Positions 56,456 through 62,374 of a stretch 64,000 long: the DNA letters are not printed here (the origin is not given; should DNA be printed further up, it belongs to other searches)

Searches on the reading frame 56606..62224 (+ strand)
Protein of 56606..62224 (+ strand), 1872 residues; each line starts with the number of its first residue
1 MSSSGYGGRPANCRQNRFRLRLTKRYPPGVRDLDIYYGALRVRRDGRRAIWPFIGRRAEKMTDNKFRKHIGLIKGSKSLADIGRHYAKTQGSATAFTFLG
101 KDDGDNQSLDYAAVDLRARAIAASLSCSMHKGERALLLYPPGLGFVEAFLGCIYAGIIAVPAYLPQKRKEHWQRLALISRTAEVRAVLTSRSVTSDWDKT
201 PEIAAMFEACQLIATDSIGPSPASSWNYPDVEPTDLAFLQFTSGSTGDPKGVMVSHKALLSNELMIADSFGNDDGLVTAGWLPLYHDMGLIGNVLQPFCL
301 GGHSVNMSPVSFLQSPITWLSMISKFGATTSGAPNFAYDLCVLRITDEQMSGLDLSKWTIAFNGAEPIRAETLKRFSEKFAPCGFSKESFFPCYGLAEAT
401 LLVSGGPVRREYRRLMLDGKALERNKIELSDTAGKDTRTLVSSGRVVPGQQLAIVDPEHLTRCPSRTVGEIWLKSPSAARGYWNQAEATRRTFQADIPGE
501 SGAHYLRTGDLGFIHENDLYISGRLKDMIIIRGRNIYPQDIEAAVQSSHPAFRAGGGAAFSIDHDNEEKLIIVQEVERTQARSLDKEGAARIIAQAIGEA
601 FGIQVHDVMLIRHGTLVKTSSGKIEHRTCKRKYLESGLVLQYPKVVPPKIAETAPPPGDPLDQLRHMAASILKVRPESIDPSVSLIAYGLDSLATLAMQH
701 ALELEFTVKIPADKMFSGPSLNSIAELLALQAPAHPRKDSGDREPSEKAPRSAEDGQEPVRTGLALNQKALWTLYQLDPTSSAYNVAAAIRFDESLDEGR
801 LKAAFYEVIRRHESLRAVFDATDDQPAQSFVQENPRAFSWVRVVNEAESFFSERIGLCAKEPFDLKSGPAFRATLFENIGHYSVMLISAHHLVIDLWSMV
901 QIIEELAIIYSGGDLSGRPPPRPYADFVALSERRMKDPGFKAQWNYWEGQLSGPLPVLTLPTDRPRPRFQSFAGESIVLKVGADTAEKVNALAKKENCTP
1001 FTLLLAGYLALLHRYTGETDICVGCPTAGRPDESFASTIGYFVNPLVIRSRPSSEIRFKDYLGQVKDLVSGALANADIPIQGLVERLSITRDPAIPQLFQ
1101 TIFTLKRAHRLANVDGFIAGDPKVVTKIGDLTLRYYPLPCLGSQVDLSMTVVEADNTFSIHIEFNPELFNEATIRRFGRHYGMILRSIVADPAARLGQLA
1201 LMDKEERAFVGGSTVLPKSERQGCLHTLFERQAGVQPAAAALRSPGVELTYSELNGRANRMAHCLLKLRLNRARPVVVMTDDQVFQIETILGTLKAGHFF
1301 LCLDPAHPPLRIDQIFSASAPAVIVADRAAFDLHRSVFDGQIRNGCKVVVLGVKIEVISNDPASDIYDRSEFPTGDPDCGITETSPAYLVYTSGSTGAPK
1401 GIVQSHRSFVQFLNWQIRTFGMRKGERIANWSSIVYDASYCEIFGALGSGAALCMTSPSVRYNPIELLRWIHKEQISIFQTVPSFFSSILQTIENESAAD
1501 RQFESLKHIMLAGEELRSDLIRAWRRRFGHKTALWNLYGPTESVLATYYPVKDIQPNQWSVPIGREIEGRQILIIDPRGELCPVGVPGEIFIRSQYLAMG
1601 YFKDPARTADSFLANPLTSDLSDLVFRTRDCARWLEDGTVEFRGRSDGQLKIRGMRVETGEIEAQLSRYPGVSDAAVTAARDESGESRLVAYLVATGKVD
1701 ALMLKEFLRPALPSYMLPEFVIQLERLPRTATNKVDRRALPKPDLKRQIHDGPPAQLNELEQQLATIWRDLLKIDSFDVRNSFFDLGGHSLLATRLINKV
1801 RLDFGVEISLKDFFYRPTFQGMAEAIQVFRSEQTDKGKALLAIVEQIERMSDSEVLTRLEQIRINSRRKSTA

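Call 12: search_protein_families(library=pfam, proteins=[window:56606-62224:+])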
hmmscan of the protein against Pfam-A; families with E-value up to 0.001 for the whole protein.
window:56606-62224:+ (1872 aa): 6 families
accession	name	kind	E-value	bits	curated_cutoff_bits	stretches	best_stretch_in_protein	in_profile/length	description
PF00501.34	AMP-binding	-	6.1e-134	447.1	29.9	2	1229-1602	1-384/384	AMP-binding enzyme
PF00668.25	Condensation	-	1.7e-82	278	30.6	1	767-1208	10-453/456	Condensation domain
PF00550.31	PP-binding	-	6.9e-30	103.6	20.8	2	1762-1826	1-67/67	Phosphopantetheine attachment site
PF13193.12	AMP-binding_C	-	5.8e-11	43.6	24.5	1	1661-1734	1-76/76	AMP-binding enzyme C-terminal domain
PF23024.1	AMP-dom_DIP2-like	-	3.6e-06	27.4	27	1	527-639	2-106/110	Disco-interacting protein 2-like, AMP domain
PF23297.2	ACP_SdgA_C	-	0.00041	20.8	27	0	670-728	21-79/95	Highly reducing polyketide synthase sdgA, C-terminal ACP domain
